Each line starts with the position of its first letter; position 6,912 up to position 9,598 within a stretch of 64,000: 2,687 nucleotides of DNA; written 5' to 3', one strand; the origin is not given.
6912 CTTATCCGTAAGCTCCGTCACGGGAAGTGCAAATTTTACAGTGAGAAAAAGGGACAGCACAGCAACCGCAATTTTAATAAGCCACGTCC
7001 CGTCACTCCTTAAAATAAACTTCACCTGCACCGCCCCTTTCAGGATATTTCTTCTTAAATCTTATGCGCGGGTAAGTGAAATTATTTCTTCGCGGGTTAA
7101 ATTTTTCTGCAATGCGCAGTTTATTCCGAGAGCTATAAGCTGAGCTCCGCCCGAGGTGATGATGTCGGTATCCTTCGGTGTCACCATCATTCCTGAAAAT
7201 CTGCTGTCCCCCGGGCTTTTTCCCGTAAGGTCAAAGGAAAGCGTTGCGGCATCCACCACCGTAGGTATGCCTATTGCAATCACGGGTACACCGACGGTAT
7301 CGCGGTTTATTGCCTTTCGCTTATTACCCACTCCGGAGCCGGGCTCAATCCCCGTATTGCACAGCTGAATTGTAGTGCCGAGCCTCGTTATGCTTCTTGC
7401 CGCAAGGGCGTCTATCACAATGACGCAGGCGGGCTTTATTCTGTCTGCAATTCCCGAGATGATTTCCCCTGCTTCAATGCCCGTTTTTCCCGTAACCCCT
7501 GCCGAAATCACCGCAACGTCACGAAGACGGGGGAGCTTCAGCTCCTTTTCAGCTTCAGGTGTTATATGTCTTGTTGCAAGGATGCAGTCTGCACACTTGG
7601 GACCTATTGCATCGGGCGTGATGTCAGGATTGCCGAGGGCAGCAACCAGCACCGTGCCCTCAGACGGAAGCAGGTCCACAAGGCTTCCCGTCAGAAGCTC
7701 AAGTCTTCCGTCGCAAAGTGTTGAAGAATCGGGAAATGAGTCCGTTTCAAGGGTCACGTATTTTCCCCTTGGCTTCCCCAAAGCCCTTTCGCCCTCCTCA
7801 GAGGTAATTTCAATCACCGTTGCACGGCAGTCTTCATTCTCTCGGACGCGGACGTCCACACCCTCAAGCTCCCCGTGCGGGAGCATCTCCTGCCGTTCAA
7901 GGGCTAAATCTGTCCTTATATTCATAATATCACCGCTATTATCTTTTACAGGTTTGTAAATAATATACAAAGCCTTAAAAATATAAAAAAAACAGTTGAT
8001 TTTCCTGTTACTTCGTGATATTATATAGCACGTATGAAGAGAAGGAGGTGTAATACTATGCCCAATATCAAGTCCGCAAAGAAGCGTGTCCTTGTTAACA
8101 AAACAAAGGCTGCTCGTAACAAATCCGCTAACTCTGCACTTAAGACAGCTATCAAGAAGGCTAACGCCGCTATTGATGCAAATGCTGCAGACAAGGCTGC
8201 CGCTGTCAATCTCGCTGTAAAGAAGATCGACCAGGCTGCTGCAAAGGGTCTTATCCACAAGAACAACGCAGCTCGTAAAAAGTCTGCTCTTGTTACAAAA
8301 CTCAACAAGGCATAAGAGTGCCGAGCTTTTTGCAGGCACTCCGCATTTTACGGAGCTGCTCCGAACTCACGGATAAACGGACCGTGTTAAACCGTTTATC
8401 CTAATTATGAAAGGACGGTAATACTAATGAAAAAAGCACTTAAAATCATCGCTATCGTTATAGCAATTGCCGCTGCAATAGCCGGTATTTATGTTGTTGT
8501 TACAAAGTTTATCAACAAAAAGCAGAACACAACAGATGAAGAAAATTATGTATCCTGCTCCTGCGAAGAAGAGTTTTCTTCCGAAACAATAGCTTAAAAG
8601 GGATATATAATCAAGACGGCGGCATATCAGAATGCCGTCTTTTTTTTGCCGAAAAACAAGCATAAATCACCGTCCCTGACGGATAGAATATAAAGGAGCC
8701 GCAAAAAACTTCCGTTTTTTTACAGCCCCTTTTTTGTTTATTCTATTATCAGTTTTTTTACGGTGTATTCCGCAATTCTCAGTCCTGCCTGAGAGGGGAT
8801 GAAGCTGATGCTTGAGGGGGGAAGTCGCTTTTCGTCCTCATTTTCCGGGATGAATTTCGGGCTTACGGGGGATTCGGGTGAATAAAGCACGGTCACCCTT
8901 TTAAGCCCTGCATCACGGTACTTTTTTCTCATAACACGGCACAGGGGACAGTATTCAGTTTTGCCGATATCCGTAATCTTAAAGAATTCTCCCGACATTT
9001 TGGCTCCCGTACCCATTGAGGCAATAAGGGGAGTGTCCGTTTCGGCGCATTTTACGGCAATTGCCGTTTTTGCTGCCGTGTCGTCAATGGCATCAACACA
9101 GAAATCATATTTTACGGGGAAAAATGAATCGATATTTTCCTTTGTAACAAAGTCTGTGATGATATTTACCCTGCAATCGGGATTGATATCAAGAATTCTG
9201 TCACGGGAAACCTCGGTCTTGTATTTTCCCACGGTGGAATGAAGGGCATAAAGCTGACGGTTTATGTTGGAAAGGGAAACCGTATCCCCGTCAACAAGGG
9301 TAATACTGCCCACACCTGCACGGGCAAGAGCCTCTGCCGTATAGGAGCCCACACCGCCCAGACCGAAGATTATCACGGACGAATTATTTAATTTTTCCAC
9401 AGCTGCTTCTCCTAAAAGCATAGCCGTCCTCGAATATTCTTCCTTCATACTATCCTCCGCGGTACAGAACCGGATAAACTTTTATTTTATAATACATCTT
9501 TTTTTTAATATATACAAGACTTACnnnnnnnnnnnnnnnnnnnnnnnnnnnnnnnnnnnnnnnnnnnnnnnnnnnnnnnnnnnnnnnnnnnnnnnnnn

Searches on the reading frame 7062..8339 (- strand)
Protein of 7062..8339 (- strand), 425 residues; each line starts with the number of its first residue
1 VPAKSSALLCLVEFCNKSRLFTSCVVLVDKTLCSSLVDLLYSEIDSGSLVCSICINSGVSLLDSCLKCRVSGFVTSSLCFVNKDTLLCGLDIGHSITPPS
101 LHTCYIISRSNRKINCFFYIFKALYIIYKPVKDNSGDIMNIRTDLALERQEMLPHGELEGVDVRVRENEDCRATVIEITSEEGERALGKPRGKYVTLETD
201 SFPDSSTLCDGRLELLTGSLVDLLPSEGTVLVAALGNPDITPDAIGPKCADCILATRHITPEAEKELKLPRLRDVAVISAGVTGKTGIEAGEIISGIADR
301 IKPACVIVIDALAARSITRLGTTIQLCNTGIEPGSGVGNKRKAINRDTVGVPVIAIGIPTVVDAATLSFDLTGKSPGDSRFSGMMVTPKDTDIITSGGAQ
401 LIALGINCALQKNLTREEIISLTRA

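Call 20: search_protein_families(library=pfam, proteins=[window:7062-8339:-], max_evalue=0.00001)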
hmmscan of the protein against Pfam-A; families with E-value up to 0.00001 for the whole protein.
window:7062-8339:- (425 aa): 1 family
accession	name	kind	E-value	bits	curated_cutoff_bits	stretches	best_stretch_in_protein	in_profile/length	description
PF03418.19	Peptidase_A25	-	1.2e-66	225.5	27.8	1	148-370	10-237/353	Germination protease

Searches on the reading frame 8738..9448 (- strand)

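Call 20: search_protein_families(library=pfam, proteins=[window:8738-9448:-], max_evalue=0.00001)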
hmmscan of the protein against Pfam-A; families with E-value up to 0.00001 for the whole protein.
window:8738-9448:- (236 aa): 1 family
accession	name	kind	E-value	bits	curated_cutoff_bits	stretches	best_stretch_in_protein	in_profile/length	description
PF00899.27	ThiF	-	3.4e-45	154.5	28.1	1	5-170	1-163/238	ThiF family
